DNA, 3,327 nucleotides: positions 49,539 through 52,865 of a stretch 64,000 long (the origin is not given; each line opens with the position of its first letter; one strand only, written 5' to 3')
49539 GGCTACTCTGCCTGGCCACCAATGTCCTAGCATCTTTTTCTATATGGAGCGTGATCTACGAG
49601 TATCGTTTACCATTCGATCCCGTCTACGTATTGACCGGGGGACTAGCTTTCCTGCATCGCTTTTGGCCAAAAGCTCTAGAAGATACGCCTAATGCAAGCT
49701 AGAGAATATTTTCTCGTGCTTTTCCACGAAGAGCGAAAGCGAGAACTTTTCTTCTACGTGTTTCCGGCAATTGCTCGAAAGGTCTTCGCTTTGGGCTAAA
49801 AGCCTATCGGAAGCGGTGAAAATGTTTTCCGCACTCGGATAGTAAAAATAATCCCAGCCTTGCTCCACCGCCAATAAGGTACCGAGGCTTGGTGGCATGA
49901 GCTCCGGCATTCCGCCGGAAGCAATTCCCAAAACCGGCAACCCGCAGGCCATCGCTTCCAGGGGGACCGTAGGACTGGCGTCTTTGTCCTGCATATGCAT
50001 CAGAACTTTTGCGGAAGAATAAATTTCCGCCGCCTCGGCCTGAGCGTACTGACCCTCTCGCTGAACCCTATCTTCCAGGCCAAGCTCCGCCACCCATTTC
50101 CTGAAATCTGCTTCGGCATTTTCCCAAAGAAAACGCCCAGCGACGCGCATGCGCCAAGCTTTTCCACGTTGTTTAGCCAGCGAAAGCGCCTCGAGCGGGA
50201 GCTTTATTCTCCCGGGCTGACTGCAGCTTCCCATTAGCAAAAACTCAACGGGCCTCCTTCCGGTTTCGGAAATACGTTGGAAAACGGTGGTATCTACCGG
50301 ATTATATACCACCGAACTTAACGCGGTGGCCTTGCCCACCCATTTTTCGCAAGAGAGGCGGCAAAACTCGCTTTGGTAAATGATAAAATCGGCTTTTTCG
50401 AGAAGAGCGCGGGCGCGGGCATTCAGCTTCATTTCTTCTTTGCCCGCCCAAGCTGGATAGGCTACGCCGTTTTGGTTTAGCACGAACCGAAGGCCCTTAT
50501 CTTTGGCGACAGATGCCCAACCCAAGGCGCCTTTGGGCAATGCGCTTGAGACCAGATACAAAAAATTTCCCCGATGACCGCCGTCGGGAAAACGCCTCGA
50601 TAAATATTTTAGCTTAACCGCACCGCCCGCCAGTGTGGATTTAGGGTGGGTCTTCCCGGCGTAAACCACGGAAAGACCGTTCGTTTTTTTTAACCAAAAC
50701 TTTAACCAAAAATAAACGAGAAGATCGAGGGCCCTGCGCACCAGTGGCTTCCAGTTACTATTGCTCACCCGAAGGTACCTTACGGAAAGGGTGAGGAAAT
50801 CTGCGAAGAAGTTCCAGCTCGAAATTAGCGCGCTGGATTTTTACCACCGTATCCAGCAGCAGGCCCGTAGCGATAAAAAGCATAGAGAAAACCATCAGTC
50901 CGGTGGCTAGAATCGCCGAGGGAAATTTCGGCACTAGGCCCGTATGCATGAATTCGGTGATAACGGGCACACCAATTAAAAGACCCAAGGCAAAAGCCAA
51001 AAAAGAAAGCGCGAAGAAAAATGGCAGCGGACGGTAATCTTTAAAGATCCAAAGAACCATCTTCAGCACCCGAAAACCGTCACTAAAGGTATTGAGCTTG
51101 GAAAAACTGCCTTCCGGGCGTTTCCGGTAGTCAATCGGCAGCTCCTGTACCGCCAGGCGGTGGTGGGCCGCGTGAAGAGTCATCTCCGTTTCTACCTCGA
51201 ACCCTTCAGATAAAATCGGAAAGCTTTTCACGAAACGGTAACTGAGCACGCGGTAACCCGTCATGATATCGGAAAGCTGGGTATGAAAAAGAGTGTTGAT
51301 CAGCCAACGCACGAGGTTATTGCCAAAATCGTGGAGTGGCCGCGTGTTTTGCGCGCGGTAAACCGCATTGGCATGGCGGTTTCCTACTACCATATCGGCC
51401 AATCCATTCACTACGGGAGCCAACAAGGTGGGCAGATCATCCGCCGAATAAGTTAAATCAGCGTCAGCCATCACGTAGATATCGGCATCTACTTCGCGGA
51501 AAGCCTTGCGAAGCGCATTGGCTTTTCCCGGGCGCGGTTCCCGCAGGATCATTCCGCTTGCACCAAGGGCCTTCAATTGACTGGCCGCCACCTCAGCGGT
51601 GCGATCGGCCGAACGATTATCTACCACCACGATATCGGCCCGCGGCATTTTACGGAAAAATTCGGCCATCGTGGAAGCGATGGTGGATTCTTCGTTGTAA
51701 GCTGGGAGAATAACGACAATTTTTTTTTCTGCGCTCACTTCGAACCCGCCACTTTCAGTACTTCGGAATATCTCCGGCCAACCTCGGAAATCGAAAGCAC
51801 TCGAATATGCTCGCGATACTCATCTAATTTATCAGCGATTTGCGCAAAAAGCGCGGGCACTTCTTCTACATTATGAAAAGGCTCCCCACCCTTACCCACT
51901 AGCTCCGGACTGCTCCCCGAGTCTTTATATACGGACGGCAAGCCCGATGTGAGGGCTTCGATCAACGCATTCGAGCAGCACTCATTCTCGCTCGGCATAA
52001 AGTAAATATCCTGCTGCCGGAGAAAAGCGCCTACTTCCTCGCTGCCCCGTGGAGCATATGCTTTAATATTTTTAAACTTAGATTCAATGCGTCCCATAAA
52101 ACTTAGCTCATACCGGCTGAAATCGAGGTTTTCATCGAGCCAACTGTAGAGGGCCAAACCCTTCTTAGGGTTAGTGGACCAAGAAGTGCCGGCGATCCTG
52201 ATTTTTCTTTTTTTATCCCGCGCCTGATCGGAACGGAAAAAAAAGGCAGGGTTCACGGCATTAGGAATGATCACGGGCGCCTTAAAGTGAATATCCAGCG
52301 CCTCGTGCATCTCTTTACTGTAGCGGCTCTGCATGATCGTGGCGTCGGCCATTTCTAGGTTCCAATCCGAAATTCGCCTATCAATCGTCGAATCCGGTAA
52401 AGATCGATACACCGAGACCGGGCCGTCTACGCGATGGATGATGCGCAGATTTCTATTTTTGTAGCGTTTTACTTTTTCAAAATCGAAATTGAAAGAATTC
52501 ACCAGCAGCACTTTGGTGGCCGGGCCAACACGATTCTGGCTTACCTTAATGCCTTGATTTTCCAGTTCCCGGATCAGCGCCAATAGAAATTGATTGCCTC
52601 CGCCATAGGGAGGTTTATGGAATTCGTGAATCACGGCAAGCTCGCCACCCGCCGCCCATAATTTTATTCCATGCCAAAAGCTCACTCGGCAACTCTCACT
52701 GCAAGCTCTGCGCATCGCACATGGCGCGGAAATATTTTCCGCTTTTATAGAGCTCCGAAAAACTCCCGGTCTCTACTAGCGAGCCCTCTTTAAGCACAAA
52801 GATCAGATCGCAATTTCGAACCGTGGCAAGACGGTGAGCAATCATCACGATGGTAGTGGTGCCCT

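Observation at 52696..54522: Single MsbA/PglK-like ABC half-transporter as the only recognisable exporter in a 46 kb glycan locus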

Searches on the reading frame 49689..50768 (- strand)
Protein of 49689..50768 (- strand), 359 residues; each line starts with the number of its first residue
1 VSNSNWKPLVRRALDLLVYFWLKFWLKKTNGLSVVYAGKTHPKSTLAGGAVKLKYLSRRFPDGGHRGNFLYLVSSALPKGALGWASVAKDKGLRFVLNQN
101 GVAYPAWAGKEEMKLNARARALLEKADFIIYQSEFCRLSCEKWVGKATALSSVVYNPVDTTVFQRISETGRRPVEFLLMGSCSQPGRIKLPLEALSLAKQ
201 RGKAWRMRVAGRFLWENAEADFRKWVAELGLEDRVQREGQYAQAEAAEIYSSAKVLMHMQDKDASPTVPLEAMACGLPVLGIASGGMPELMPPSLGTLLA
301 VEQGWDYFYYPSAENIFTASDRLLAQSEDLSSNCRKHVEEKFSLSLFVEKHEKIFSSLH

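Call 9: search_protein_families(library=pfam, proteins=[window:49689-50768:-], max_evalue=0.001)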
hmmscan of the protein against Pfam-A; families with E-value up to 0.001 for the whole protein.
window:49689-50768:- (359 aa): 3 families
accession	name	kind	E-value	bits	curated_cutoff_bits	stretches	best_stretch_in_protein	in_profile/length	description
PF00534.26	Glycos_transf_1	-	1.1e-14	54.8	26.4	1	177-291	19-131/172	Glycosyl transferases group 1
PF13692.12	Glyco_trans_1_4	-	1e-12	49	27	1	177-293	5-117/142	Glycosyl transferases group 1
PF13524.12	Glyco_trans_1_2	-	2.6e-06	27.9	25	1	199-292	10-90/144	Glycosyl transferase-like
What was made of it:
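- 49689..50768 (-): GT1-type glycosyltransferase, last gene of the ABC operon. Call 9.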

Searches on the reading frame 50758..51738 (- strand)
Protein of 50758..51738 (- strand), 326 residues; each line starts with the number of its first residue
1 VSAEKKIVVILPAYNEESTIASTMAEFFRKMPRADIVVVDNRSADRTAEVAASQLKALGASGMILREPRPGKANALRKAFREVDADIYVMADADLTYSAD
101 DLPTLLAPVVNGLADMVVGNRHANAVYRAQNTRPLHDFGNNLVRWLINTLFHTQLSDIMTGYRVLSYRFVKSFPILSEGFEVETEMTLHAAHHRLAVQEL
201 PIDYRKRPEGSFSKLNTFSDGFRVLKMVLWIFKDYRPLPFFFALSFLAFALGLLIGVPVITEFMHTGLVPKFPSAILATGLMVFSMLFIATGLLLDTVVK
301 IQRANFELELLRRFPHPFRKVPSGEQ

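Call 5: search_protein_families(library=pfam, proteins=[window:50758-51738:-], max_evalue=0.01)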
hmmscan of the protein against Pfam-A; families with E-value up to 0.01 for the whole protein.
window:50758-51738:- (326 aa): 2 families
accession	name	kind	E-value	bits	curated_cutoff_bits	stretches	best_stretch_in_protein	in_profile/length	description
PF00535.33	Glycos_transf_2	-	8.2e-21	75.1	23.3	1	9-137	2-131/168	Glycosyl transferase family 2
PF13641.12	Glyco_tranf_2_3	-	2.3e-07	31.5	27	1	7-136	3-136/230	Glycosyltransferase like family 2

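Call 6: search_protein_families(library=ncbifam, proteins=[window:50758-51738:-], max_evalue=0.01)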
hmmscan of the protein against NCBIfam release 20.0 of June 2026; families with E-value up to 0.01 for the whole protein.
window:50758-51738:- (326 aa): 18 families
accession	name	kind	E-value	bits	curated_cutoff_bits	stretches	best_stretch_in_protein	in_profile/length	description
TIGR04182.1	glyco_TIGR04182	equivalog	3.4e-60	203.9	325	1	7-305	2-289/293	S-layer glycoprotein N-glycosyltransferase AglJ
NF041391.1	DPhHxTase_Halo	equivalog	2.1e-21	75.9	375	1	13-233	3-210/213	dolichyl-phosphate hexose transferase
NF010496.0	PRK13915.1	equivalog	1.5e-14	53.8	262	1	3-110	29-143/307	glucosyl-3-phosphoglycerate synthase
NF058614.1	PPMAGASynPpgS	equivalog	8.9e-14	51.5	370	1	8-204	3-196/226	polyprenyl-phospho-N-acetylgalactosaminyl synthase PpgS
TIGR03937.1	PgaC_IcaA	equivalog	3.3e-09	36.2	422.3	1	4-96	44-137/407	poly-beta-1,6-N-acetyl-D-glucosamine synthase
NF053846.1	glyco_with_XrtP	equivalog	7.4e-08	31.5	520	1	10-92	46-131/440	XrtP-associated glycosyltransferase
NF007986.1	PRK10714.1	equivalog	1.4e-07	30.8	529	1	5-124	6-128/316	undecaprenyl-phosphate 4-deoxy-4-formamido-L-arabinose transferase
TIGR03469.1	HpnB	hypoth_equivalog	4.8e-07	29.1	379.25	1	6-116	45-167/386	hopene-associated glycosyltransferase HpnB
TIGR04283.1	glyco_like_mftF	equivalog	5.5e-07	29.4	182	1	8-98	2-86/221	TIGR04283 family arsenosugar biosynthesis glycosyltransferase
NF041865.1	EpsU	equivalog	6.9e-06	25.3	700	1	3-102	37-140/394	exopolysaccharide biosynthesis GT2 family glycosyltransferase EpsU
NF047588.1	GlcsyltransPgfSStrep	equivalog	7.2e-06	25.4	500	1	6-180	2-174/308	glycosyltransferase PgfS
NF041875.1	EPS_EpsD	equivalog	0.00036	20.1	370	1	9-102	3-97/325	exopolysaccharide biosynthesis glycosyltransferase EpsD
NF038302.1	EPS_HpsE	equivalog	0.00037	19.6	300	1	7-94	3-96/307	hormogonium polysaccharide biosynthesis glycosyltransferase HpsE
NF047683.1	TeichurnBiosyTuaG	equivalog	0.0013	18.4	400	1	3-102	4-104/252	teichuronic acid biosynthesis protein TuaG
TIGR03965.1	mycofact_glyco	equivalog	0.0017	17.3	280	1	5-119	74-193/467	mycofactocin biosynthesis glycosyltransferase MftF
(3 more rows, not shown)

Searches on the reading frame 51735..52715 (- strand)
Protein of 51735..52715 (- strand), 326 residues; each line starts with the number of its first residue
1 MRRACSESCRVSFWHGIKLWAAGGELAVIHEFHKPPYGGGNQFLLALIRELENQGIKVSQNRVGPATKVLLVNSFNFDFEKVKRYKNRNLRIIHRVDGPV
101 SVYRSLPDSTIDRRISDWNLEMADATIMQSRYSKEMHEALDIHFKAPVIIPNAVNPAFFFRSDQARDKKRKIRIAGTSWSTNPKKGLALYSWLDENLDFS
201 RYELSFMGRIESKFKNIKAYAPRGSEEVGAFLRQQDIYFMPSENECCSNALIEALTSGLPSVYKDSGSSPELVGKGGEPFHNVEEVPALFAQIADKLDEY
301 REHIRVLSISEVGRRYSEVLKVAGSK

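Call 9: search_protein_families(library=pfam, proteins=[window:51735-52715:-], max_evalue=0.001)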
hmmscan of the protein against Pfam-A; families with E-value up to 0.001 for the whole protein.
window:51735-52715:- (326 aa): 3 families
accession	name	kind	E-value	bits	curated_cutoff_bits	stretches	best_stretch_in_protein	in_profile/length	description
PF13692.12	Glyco_trans_1_4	-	3.3e-07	31.1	27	1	223-293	67-136/142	Glycosyl transferases group 1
PF00534.26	Glycos_transf_1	-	9.6e-07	28.9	26.4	1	224-281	82-139/172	Glycosyl transferases group 1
PF13439.12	Glyco_transf_4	-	0.00038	21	28.5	0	103-157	114-169/170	Glycosyltransferase Family 4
